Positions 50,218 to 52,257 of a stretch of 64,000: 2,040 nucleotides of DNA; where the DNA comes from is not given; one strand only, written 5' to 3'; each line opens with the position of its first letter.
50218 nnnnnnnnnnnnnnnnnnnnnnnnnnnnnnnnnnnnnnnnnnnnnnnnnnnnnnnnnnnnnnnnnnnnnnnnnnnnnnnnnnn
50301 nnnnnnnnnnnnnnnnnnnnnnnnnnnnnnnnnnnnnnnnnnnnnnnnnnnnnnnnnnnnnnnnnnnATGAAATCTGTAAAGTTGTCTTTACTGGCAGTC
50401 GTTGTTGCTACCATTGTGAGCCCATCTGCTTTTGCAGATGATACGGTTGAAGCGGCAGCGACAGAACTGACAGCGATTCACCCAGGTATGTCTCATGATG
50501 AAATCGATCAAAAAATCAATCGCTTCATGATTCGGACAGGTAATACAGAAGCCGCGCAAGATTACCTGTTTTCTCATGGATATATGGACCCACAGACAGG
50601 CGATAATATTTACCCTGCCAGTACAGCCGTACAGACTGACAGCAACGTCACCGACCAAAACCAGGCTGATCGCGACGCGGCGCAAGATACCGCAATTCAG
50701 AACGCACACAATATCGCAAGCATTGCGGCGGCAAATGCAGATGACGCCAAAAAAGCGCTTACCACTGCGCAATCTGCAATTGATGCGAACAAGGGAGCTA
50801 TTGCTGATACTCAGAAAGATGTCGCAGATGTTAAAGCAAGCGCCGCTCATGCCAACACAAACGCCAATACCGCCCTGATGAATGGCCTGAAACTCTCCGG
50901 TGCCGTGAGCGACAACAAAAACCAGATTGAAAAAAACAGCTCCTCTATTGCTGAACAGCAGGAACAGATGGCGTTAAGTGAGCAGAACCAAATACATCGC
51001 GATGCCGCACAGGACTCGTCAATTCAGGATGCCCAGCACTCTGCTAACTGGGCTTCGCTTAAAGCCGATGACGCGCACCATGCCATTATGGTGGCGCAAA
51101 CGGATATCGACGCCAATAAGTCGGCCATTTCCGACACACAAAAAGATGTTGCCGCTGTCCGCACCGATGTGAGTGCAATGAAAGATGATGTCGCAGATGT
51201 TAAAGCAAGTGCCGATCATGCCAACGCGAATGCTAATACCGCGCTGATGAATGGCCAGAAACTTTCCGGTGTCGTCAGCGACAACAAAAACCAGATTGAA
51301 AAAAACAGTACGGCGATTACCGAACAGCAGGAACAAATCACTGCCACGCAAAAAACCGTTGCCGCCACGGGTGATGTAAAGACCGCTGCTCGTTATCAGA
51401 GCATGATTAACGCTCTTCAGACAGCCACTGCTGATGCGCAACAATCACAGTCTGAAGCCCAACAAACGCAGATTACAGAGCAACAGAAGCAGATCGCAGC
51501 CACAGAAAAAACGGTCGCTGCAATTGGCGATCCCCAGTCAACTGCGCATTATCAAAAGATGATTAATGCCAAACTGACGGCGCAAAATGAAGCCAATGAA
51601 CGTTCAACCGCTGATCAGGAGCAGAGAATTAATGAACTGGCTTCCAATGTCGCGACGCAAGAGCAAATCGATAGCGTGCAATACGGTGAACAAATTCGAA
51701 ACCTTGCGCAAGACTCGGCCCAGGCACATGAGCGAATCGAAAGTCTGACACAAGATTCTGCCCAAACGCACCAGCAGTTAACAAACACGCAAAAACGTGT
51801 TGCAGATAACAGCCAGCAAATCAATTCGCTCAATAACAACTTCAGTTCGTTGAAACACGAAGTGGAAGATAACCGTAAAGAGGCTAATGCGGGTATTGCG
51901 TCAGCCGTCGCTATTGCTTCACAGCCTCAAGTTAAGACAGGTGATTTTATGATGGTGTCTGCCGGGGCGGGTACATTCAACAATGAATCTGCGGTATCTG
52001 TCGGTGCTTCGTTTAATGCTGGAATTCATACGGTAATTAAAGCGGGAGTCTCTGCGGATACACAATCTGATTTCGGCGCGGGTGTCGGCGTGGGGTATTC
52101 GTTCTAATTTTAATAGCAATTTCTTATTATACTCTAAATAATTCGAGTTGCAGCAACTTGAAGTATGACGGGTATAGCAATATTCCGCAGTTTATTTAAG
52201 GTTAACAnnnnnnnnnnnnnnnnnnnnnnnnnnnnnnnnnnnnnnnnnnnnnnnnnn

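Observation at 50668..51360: Tandem duplicated ~115-residue modules in the adhesin stalk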

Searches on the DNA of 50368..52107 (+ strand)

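Call 6: search_dna_similar(query=window:50368-52107:+, collection=ecoli_genomes, mode=near, max_rows=40, rows=spread)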
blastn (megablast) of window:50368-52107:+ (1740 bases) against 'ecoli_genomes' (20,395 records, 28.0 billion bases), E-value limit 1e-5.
Records with a match: 540; places in all: 540; records where one place covers at least 80% of the query: 32.
Genomes with a match: 540 of 5426; with a place that covers at least 80% of the query: 32. Places per genome that has any: lowest 1, median 1, highest 1. On chromosomes: 540 places; on plasmids: 0.
Best place of each record, by identity: >=99% 4; 95-99% 28; 80-90% 8; 60-80% 500.
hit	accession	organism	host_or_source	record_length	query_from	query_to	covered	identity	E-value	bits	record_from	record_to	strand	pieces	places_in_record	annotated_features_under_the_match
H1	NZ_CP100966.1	Escherichia coli strain ET350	Hoplobatrachus rugulosus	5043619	1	1740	100%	99.8%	0e+0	3192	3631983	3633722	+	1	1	YadA-like family protein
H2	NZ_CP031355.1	Escherichia coli O145 strain RM8995-C1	missing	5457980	1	1740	85%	97.2%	0e+0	2501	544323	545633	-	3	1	YadA-like family protein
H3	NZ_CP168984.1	Escherichia coli strain UTME-3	Veal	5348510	1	1740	85%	97.3%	0e+0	2501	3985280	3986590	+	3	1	YadA-like family protein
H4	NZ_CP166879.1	Escherichia coli strain 48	Fecal sample from a deer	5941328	451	1740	74%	75.0%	4e-164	588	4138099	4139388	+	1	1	YadA-like family protein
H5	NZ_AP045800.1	Escherichia coli strain 23CRST031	Homo sapiens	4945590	451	1740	74%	75.0%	2e-162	582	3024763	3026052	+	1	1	YadA-like family protein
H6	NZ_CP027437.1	Escherichia coli strain 2012C-4221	missing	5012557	481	1740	72%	75.4%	2e-167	599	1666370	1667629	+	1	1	YadA-like family protein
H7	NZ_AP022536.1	Escherichia coli strain THO-008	Homo sapiens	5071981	481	1740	72%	75.1%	2e-162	582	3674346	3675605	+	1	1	YadA-like family protein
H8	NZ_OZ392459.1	Escherichia coli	Homo sapiens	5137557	481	1740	72%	75.1%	2e-162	582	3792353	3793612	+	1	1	YadA-like family protein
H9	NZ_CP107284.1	Escherichia coli strain SW4848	Water from a lake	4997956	655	1740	62%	75.6%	8e-146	527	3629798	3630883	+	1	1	YadA-like family protein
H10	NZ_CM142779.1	Escherichia coli strain GPEC1337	chicken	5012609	655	1740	62%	75.6%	8e-146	527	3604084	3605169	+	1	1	YadA-like family protein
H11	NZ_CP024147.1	Escherichia coli strain 14EC033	clinical patient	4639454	982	1740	44%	79.2%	1e-139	507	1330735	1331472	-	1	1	YadA-like family protein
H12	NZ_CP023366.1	Escherichia coli strain 1428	canine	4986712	982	1740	44%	78.9%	2e-136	496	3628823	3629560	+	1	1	YadA family autotransporter adhesin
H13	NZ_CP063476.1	Escherichia coli strain EM10-18-28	not applicable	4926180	982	1740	44%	78.9%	2e-136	496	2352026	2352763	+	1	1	YadA family autotransporter adhesin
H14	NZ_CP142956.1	Escherichia coli strain EC200461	Homo sapiens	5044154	982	1740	44%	78.9%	2e-136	496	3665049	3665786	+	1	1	YadA family autotransporter adhesin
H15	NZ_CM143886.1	Escherichia coli strain E17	Homo sapiens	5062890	982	1740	44%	78.9%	2e-136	496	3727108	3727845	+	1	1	YadA family autotransporter adhesin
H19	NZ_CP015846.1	Escherichia coli O157:H7 strain FRIK2069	Bos taurus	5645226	982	1740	44%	78.6%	2e-131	479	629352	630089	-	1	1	YadA family autotransporter adhesin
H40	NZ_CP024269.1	Escherichia coli strain F8111-1SC3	missing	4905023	1521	1740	13%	83.2%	6e-48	202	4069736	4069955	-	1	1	YadA C-terminal domain-containing protein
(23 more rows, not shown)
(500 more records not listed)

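Call 8: search_dna_similar(query=window:50368-52107:+, collection=ecoli_genomes, mode=near, max_rows=45, rows=best)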
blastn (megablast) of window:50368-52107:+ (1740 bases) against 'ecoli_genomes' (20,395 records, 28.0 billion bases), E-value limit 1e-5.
Records with a match: 540; places in all: 540; records where one place covers at least 80% of the query: 32.
Genomes with a match: 540 of 5426; with a place that covers at least 80% of the query: 32. Places per genome that has any: lowest 1, median 1, highest 1. On chromosomes: 540 places; on plasmids: 0.
Best place of each record, by identity: >=99% 4; 95-99% 28; 80-90% 8; 60-80% 500.
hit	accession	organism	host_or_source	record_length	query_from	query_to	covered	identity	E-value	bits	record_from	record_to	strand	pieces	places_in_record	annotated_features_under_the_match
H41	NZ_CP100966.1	Escherichia coli strain ET350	Hoplobatrachus rugulosus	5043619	1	1740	100%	99.8%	0e+0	3192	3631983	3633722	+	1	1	YadA-like family protein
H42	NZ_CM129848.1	Escherichia coli strain TB06052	fresh water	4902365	1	1740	100%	99.8%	0e+0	3192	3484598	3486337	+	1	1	YadA C-terminal domain-containing protein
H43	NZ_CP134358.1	Escherichia coli strain TUM13936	Homo sapiens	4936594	1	1740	100%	99.7%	0e+0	3181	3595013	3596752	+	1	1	YadA C-terminal domain-containing protein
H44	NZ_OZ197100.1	Escherichia coli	environment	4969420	1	1740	100%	99.5%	0e+0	3169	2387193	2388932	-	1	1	YadA C-terminal domain-containing protein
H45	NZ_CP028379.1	Escherichia coli O145 str. RM9872 strain RM9872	Bos taurus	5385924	1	1740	85%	97.2%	0e+0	2501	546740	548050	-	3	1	YadA-like family protein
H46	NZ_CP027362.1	Escherichia coli strain 95-3192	missing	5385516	1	1740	85%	97.2%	0e+0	2501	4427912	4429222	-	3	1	YadA-like family protein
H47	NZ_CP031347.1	Escherichia coli O145 strain RM9873-C1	cattle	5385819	1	1740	85%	97.2%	0e+0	2501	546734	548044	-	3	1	YadA-like family protein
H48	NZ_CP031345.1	Escherichia coli O145 strain RM12367-C1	creek water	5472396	1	1740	85%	97.2%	0e+0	2501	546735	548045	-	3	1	YadA-like family protein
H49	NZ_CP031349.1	Escherichia coli O145 strain RM9467-C1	Cattle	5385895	1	1740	85%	97.2%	0e+0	2501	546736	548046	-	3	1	YadA-like family protein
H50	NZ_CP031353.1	Escherichia coli O145 strain RM9154-C1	Cattle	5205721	1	1740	85%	97.2%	0e+0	2501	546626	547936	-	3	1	YadA-like family protein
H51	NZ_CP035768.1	Escherichia coli O145 strain RM11626-C1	Cattle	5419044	1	1740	85%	97.2%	0e+0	2501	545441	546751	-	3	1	YadA-like family protein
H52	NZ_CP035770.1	Escherichia coli O145 strain RM8988-C1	Cattle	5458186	1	1740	85%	97.2%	0e+0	2501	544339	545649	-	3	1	YadA-like family protein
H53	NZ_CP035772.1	Escherichia coli O145 strain RM8843-C1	missing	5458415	1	1740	85%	97.2%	0e+0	2501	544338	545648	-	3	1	YadA-like family protein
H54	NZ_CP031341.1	Escherichia coli O145 strain RM12275-C1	missing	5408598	1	1740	85%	97.2%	0e+0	2501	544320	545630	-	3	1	YadA-like family protein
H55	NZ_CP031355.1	Escherichia coli O145 strain RM8995-C1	missing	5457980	1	1740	85%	97.2%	0e+0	2501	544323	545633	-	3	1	YadA-like family protein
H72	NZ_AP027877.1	Escherichia coli strain 2018-05-2CC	Homo sapiens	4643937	1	1740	83%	96.7%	0e+0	2406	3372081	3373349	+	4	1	YadA-like family protein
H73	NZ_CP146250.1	Escherichia coli strain L26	chicken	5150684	451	1740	74%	75.2%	4e-169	604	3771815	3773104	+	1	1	YadA-like family protein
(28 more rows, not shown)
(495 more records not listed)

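Call 9: get_annotated_region(hit=H45, flank=3000)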
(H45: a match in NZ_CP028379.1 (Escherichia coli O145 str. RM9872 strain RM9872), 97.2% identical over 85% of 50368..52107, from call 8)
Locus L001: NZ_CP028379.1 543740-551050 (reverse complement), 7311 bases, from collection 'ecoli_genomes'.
description: Escherichia coli O145 str. RM9872 chromosome, complete genome
organism: Escherichia coli O145 str. RM9872 strain RM9872 (NCBI taxid 1055544)
replicon: chromosome; assembly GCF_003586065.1
host: Bos taurus; source: feces; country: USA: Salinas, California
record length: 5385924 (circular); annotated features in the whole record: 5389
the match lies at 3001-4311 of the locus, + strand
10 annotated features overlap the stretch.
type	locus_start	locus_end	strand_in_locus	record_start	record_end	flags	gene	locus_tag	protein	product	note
CDS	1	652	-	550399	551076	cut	fetA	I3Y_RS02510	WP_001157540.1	iron efflux ABC transporter ATP-binding subunit FetA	-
CDS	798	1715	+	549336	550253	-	qmcA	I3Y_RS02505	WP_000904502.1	SPFH domain-containing protein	-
CDS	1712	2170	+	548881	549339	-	ybbJ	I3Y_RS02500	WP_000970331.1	NfeD family protein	-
CDS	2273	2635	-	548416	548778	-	-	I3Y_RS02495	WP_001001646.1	hypothetical protein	-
CDS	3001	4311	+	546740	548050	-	-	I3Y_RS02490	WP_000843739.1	YadA-like family protein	-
CDS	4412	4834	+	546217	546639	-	-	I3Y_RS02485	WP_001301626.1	lipoprotein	-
CDS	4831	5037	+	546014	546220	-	-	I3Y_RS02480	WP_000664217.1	hypothetical protein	-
CDS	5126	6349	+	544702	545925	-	-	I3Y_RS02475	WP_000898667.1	hypothetical protein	-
CDS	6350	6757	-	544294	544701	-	cueR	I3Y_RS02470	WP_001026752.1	Cu(I)-responsive transcriptional regulator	-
CDS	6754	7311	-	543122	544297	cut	-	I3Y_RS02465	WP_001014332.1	HlyD family type I secretion periplasmic adaptor subunit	-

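Call 10: get_annotated_region(hit=H72, flank=3000)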
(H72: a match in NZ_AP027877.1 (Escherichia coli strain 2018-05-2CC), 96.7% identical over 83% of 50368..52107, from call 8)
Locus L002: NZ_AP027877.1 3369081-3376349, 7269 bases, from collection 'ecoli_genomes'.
description: Escherichia coli strain 2018-05-2CC chromosome, complete genome
organism: Escherichia coli strain 2018-05-2CC (NCBI taxid 562)
replicon: chromosome; assembly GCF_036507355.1
host: Homo sapiens; source: feces; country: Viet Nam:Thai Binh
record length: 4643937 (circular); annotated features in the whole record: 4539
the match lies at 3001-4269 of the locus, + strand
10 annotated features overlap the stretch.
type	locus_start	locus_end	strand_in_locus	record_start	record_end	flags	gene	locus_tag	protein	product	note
CDS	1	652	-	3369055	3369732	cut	fetA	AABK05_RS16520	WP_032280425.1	iron efflux ABC transporter ATP-binding subunit FetA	-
CDS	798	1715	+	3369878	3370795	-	qmcA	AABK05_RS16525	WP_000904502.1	SPFH domain-containing protein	-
CDS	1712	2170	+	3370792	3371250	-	ybbJ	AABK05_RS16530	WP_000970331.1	NfeD family protein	-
CDS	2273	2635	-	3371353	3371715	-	-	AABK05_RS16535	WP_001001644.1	hypothetical protein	-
CDS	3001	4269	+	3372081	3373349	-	-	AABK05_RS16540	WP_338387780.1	YadA-like family protein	-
CDS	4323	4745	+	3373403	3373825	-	-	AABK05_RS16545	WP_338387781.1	hypothetical protein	-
CDS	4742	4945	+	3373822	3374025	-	-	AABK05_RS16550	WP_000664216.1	hypothetical protein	-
CDS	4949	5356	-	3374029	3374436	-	cueR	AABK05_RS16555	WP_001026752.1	Cu(I)-responsive transcriptional regulator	-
CDS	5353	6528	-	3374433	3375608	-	-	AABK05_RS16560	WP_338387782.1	HlyD family type I secretion periplasmic adaptor subunit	-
CDS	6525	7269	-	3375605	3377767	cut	-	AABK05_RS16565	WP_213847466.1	type I secretion system permease/ATPase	-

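Call 11: get_annotated_region(hit=H73, flank=3000)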
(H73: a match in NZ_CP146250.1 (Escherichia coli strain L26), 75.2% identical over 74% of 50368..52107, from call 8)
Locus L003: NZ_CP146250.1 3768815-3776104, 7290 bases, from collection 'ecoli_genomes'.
description: Escherichia coli strain L26 chromosome, complete genome
organism: Escherichia coli strain L26 (NCBI taxid 562)
replicon: chromosome; assembly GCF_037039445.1
host: -; source: chicken; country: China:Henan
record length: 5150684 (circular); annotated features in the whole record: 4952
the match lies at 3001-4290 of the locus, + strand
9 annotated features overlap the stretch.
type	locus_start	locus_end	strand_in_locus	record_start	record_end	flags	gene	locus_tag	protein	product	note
CDS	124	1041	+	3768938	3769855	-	qmcA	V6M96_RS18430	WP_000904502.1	SPFH domain-containing protein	-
CDS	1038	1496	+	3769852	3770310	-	ybbJ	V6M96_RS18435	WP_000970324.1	NfeD family protein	-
CDS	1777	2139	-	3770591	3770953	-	-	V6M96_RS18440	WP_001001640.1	hypothetical protein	-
CDS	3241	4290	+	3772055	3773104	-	-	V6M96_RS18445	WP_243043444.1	YadA-like family protein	-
CDS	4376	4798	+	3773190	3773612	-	-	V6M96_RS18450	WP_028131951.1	hypothetical protein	-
CDS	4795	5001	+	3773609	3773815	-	-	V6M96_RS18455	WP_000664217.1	hypothetical protein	-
CDS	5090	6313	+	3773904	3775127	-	-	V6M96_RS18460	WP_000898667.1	hypothetical protein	-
CDS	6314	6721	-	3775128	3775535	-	cueR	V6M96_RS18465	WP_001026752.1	Cu(I)-responsive transcriptional regulator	-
CDS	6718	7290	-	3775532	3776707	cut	-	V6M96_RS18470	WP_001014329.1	HlyD family type I secretion periplasmic adaptor subunit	-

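Call 12: get_annotated_region(hit=H6, flank=3000)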
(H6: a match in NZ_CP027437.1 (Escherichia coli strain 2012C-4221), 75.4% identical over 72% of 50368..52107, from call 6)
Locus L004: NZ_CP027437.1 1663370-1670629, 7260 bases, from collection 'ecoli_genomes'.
description: Escherichia coli strain 2012C-4221 chromosome, complete genome
organism: Escherichia coli strain 2012C-4221 (NCBI taxid 562)
replicon: chromosome; assembly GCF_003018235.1
host: missing; source: missing; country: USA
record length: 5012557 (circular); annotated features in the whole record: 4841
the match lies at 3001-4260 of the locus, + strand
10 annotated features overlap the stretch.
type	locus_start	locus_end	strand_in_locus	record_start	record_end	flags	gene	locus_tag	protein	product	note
CDS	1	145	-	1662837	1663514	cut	fetA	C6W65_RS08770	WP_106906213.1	iron efflux ABC transporter ATP-binding subunit FetA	-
CDS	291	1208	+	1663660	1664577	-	qmcA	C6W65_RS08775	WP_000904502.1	SPFH domain-containing protein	-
CDS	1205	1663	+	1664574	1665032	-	ybbJ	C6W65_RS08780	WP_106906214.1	NfeD family protein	-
CDS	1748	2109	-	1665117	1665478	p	-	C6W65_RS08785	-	hypothetical protein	frameshifted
CDS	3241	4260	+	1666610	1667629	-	-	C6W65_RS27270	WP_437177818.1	YadA-like family protein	-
CDS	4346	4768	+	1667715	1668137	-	-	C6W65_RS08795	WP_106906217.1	hypothetical protein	-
CDS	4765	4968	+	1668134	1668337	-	-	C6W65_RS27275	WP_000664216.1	hypothetical protein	-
CDS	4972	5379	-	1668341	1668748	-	cueR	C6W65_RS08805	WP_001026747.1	Cu(I)-responsive transcriptional regulator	-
CDS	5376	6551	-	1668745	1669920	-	-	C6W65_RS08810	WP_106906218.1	HlyD family type I secretion periplasmic adaptor subunit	-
CDS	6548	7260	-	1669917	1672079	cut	-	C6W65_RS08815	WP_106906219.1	type I secretion system permease/ATPase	-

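Call 13: get_annotated_region(hit=H9, flank=3000)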
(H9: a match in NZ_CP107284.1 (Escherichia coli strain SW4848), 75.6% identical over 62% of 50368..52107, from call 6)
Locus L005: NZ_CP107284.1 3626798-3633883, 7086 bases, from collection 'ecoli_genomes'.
description: Escherichia coli strain SW4848 chromosome, complete genome
organism: Escherichia coli strain SW4848 (NCBI taxid 562)
replicon: chromosome; assembly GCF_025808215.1
host: Water from a lake; source: -; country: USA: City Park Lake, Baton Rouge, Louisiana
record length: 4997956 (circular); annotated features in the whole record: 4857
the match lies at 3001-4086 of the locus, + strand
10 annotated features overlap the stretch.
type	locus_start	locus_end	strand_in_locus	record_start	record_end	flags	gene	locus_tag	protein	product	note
CDS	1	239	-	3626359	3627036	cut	fetA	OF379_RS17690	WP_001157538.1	iron efflux ABC transporter ATP-binding subunit FetA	-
CDS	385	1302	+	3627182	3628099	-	qmcA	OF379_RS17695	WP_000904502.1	SPFH domain-containing protein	-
CDS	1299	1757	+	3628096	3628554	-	ybbJ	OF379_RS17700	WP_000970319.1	NfeD family protein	-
CDS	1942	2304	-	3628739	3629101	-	-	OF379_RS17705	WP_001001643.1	hypothetical protein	-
CDS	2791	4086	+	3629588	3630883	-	-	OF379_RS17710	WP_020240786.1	YadA-like family protein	-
CDS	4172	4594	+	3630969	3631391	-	-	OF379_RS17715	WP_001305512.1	hypothetical protein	-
CDS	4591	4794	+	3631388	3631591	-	-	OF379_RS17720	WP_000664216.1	hypothetical protein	-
CDS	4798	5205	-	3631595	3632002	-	cueR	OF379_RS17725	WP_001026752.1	Cu(I)-responsive transcriptional regulator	-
CDS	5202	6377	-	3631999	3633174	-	-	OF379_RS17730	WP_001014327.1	HlyD family type I secretion periplasmic adaptor subunit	-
CDS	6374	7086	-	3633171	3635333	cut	-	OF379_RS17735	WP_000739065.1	type I secretion system permease/ATPase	-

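Call 14: get_annotated_region(hit=H12, flank=3000)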
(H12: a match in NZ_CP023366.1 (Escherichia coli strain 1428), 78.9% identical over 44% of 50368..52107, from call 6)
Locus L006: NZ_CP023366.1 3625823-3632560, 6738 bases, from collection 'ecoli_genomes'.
description: Escherichia coli strain 1428 chromosome, complete genome
organism: Escherichia coli strain 1428 (NCBI taxid 562)
replicon: chromosome; assembly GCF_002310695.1
host: canine; source: missing; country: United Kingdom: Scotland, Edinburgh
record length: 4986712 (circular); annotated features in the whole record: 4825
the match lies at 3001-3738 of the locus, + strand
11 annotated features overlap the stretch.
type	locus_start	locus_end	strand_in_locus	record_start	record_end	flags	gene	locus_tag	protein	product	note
CDS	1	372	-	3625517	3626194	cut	fetA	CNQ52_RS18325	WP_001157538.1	iron efflux ABC transporter ATP-binding subunit FetA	-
CDS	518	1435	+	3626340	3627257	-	qmcA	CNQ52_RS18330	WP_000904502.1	SPFH domain-containing protein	-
CDS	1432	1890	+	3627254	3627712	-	ybbJ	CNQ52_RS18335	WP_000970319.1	NfeD family protein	-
CDS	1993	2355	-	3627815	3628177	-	-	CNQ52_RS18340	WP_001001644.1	hypothetical protein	-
CDS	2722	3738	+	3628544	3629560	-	-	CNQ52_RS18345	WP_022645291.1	YadA family autotransporter adhesin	-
CDS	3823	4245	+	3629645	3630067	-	-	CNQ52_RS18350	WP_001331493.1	hypothetical protein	-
CDS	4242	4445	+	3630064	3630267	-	-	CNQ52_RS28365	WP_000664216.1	hypothetical protein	-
CDS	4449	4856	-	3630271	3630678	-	cueR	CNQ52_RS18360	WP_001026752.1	Cu(I)-responsive transcriptional regulator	-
CDS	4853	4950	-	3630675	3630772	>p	-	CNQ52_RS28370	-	hypothetical protein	frameshifted; incomplete; partial in the middle of a contig; missing N-terminus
CDS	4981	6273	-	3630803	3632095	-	ybaT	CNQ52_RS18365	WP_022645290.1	APC family permease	-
CDS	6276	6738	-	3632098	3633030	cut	glsA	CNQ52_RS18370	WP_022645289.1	glutaminase A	-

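Call 15: get_annotated_region(hit=H19, flank=3000)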
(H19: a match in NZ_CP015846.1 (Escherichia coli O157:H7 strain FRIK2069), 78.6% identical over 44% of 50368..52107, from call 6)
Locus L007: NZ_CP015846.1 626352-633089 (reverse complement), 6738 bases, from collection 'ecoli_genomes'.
description: Escherichia coli O157:H7 strain FRIK2069 chromosome, complete genome
organism: Escherichia coli O157:H7 strain FRIK2069 (NCBI taxid 83334)
replicon: chromosome; assembly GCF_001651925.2
host: Bos taurus; source: feces (Bos taurus); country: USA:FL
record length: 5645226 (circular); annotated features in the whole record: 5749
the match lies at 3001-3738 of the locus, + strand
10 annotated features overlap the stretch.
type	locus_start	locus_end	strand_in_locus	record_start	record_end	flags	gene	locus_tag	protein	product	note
CDS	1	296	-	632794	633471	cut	fetA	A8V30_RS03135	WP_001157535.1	iron efflux ABC transporter ATP-binding subunit FetA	-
CDS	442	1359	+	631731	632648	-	qmcA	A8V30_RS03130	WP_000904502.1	SPFH domain-containing protein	-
CDS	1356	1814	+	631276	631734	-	ybbJ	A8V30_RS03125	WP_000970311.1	NfeD family protein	-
CDS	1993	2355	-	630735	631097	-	-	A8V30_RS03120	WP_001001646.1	hypothetical protein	-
CDS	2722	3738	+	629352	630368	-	-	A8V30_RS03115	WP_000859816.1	YadA family autotransporter adhesin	-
CDS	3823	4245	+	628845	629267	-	-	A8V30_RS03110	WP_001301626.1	lipoprotein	-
CDS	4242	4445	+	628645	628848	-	-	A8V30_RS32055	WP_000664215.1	hypothetical protein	-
CDS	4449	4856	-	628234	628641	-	cueR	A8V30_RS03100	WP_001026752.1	Cu(I)-responsive transcriptional regulator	-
CDS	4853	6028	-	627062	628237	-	-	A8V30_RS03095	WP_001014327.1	HlyD family type I secretion periplasmic adaptor subunit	-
CDS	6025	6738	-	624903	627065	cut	-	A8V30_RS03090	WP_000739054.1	type I secretion system permease/ATPase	-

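Call 16: get_annotated_region(hit=H40, flank=3500)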
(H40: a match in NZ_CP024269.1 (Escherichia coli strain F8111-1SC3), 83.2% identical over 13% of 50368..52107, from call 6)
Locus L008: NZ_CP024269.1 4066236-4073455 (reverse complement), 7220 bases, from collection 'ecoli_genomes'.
description: Escherichia coli strain F8111-1SC3 chromosome, complete genome
organism: Escherichia coli strain F8111-1SC3 (NCBI taxid 562)
replicon: chromosome; assembly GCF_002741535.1
host: missing; source: missing; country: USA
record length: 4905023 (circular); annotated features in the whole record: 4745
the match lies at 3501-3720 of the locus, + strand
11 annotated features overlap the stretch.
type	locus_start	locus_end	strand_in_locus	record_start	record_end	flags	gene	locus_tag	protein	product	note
CDS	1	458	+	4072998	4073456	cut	ybbJ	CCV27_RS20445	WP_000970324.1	NfeD family protein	-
CDS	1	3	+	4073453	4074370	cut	qmcA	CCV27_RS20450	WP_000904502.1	SPFH domain-containing protein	-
CDS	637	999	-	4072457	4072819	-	-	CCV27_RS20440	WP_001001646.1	hypothetical protein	-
CDS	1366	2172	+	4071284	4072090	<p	-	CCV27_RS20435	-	YadA C-terminal domain-containing protein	incomplete; partial in the middle of a contig; missing C-terminus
CDS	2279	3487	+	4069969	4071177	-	-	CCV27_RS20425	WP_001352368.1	IS4-like element ISVsa5 family transposase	-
CDS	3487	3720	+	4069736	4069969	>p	-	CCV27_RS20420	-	YadA C-terminal domain-containing protein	incomplete; partial in the middle of a contig; missing N-terminus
CDS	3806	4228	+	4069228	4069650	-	-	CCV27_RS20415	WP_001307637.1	hypothetical protein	-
CDS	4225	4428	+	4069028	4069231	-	-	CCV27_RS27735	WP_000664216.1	hypothetical protein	-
CDS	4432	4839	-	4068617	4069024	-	cueR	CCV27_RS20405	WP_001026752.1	Cu(I)-responsive transcriptional regulator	-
CDS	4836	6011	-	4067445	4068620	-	-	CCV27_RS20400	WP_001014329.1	HlyD family type I secretion periplasmic adaptor subunit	-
CDS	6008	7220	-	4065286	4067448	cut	-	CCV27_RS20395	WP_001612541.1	type I secretion system permease/ATPase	-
